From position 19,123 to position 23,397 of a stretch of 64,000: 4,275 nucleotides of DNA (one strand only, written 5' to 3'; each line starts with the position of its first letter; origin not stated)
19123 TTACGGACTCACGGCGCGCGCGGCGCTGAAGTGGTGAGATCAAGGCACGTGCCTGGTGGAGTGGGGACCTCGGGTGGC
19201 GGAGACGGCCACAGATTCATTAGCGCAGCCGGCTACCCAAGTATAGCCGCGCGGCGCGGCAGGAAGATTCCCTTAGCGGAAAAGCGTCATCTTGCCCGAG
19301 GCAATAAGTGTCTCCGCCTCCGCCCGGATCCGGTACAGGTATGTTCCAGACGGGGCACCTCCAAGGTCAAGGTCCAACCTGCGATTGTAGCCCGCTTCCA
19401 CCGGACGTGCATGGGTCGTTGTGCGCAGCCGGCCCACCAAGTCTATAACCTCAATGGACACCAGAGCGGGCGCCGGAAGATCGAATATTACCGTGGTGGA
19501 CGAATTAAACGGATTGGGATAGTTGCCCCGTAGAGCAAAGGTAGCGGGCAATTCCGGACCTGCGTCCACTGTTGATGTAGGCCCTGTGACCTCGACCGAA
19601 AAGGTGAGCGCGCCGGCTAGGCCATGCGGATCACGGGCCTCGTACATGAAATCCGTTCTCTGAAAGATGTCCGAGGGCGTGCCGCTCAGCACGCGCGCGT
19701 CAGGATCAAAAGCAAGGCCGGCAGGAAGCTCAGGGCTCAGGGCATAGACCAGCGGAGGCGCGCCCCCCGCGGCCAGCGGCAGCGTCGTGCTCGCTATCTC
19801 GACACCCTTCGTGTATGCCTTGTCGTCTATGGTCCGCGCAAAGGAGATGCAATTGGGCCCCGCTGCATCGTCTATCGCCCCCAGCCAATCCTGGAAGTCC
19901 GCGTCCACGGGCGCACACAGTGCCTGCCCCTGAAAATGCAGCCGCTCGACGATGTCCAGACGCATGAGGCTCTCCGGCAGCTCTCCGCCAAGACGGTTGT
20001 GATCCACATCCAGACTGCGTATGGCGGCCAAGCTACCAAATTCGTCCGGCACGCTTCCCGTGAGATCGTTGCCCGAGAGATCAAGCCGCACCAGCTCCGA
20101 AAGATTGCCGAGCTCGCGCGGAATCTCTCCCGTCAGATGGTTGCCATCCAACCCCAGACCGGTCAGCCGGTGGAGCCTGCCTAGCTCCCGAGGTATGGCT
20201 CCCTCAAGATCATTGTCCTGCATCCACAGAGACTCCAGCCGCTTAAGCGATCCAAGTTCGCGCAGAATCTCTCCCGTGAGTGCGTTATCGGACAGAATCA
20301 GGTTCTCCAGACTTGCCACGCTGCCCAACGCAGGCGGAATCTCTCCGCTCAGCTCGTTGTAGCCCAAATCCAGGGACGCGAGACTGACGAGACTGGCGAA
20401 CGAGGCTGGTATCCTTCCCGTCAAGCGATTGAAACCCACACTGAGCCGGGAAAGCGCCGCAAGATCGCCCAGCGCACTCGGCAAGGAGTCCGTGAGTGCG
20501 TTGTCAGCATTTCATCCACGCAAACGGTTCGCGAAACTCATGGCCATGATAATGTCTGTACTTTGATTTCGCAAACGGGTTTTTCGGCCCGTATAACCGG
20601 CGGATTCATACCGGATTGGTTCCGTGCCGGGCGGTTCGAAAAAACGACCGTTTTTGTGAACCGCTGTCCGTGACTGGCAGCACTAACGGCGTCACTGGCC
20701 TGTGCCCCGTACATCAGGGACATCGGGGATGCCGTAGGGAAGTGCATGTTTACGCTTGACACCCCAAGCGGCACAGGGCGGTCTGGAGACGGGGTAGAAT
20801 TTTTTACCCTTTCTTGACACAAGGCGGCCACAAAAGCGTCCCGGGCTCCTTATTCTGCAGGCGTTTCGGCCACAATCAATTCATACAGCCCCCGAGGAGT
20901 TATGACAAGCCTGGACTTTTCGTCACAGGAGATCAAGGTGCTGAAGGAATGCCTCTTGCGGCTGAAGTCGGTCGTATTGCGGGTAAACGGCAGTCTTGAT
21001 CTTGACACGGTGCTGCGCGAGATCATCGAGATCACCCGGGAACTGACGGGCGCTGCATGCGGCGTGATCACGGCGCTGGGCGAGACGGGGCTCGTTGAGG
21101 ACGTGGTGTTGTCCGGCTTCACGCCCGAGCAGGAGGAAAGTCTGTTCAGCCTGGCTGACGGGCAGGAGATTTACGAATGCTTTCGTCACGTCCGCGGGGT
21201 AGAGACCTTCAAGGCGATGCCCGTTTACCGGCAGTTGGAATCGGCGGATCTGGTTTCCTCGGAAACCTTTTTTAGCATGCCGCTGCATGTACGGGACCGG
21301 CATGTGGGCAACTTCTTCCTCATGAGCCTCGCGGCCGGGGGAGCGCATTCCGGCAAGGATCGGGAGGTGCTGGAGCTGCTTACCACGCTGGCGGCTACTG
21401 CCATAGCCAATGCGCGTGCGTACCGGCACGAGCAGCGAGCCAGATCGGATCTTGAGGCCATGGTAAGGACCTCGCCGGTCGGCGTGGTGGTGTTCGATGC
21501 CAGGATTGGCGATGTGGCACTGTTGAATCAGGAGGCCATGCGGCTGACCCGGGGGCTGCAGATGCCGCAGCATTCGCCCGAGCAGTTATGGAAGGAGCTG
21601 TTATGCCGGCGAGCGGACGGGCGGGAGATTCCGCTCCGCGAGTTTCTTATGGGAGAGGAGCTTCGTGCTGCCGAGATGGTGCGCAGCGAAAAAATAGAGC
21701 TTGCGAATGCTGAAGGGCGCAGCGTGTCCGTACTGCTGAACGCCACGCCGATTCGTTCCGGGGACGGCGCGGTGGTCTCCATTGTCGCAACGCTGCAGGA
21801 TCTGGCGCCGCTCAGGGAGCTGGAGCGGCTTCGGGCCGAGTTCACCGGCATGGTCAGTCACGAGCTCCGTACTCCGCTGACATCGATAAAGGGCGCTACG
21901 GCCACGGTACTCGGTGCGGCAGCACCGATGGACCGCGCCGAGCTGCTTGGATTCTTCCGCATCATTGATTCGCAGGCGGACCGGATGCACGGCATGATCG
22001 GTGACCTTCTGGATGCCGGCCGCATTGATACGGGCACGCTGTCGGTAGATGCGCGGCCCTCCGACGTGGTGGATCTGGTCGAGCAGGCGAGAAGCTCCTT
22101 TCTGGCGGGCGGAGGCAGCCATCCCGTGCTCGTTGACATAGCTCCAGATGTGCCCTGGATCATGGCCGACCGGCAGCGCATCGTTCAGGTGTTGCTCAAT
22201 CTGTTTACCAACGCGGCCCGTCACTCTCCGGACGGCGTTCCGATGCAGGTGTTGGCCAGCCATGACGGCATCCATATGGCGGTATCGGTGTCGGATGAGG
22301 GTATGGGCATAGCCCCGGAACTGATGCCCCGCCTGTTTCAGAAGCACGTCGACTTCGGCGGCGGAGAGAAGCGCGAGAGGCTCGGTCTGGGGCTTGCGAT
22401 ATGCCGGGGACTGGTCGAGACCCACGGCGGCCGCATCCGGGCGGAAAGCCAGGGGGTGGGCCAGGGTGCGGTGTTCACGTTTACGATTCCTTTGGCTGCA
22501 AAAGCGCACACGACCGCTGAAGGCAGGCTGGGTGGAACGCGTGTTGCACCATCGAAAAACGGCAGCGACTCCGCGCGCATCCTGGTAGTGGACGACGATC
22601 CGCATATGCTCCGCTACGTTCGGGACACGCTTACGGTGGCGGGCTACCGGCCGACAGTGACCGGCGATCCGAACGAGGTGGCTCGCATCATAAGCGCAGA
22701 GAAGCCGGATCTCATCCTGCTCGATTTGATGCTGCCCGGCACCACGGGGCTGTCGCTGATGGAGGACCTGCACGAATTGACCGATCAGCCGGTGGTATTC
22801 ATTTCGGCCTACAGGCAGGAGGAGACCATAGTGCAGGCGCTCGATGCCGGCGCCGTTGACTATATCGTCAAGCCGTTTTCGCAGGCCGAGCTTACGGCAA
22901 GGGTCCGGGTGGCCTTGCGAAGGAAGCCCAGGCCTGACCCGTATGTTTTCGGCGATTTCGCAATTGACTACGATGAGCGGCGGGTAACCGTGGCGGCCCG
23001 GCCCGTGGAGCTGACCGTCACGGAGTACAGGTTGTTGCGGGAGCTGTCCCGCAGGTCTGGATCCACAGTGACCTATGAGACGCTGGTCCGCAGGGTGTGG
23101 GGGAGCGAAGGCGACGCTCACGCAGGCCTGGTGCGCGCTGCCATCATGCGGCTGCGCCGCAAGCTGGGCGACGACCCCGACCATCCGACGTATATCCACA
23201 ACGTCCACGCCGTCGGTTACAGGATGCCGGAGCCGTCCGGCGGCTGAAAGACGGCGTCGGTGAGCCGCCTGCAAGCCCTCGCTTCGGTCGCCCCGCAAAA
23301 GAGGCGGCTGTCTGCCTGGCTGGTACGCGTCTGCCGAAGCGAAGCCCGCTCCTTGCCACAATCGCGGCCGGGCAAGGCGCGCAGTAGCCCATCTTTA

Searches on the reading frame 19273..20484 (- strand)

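Call 37: search_protein_families(library=pfam, proteins=[window:19273-20484:-], max_evalue=0.001)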
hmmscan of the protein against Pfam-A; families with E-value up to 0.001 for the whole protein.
window:19273-20484:- (403 aa): 6 families
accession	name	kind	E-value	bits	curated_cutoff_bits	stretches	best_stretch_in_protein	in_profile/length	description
PF00560.39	LRR_1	-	3.8e-25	83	20.6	0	131-152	2-23/23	Leucine Rich Repeat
PF13855.12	LRR_8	-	1e-20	73.7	27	3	11-69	3-61/61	Leucine rich repeat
PF12799.13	LRR_4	-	1e-15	57.8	27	1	58-94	2-40/44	Leucine Rich repeats (2 copies)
PF23598.1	LRR_14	-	5.9e-14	52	40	2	99-183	41-120/353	Leucine-rich repeat region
PF05345.18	He_PIG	-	6.5e-05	23.7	24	1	240-300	34-96/96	Putative Ig domain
PF18962.6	Por_Secre_tail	-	0.00021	22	27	1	322-392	2-68/75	Secretion system C-terminal sorting domain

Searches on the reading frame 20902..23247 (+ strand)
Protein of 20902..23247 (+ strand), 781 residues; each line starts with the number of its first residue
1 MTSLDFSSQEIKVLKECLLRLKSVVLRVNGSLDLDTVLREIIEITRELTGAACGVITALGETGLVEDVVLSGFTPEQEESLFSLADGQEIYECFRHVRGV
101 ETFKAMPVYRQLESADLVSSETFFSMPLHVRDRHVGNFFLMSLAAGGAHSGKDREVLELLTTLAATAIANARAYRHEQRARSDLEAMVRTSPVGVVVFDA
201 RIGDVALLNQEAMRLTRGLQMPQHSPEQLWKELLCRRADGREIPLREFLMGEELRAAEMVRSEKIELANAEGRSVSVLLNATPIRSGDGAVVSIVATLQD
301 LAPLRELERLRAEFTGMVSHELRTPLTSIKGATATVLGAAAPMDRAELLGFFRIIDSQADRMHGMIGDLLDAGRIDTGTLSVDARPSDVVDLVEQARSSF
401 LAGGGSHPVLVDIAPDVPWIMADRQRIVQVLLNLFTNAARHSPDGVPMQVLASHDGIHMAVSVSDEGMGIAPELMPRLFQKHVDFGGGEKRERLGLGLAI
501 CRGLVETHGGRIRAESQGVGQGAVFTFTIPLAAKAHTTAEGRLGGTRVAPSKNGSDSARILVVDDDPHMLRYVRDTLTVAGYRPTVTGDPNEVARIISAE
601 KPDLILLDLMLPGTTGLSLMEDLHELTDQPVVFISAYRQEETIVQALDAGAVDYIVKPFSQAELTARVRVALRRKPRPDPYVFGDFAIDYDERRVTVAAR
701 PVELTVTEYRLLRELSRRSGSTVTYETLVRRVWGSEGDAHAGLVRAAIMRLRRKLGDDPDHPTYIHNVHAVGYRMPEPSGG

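Call 37: search_protein_families(library=pfam, proteins=[window:20902-23247:+], max_evalue=0.001)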
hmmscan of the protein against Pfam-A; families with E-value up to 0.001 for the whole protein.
window:20902-23247:+ (781 aa): 8 families
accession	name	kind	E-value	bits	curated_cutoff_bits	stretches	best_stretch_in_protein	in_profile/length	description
PF00072.30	Response_reg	-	1.7e-27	96.2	30.2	1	560-669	1-111/111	Response regulator receiver domain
PF02518.31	HATPase_c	-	8.4e-23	81.4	26.4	1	423-532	2-110/111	Histidine kinase-, DNA gyrase B-, and HSP90-like ATPase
PF00486.34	Trans_reg_C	-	2.3e-19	69.7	26.2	1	700-775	2-77/77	Transcriptional regulatory protein, C terminal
PF00512.31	HisKA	-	5.2e-14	52.5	26.9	1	311-378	2-66/66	His Kinase A (phospho-acceptor) domain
PF13185.12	GAF_2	-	2e-08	34.9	28.6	1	32-169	2-136/136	GAF domain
PF01590.32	GAF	-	3.6e-05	24.8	22.4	1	33-168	1-133/133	GAF domain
PF13581.12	HATPase_c_2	-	4e-05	24.1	27.4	1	430-512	35-114/127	Histidine kinase-like ATPase domain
PF00989.32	PAS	-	9.2e-05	22.9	22.6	1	183-300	2-112/113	PAS fold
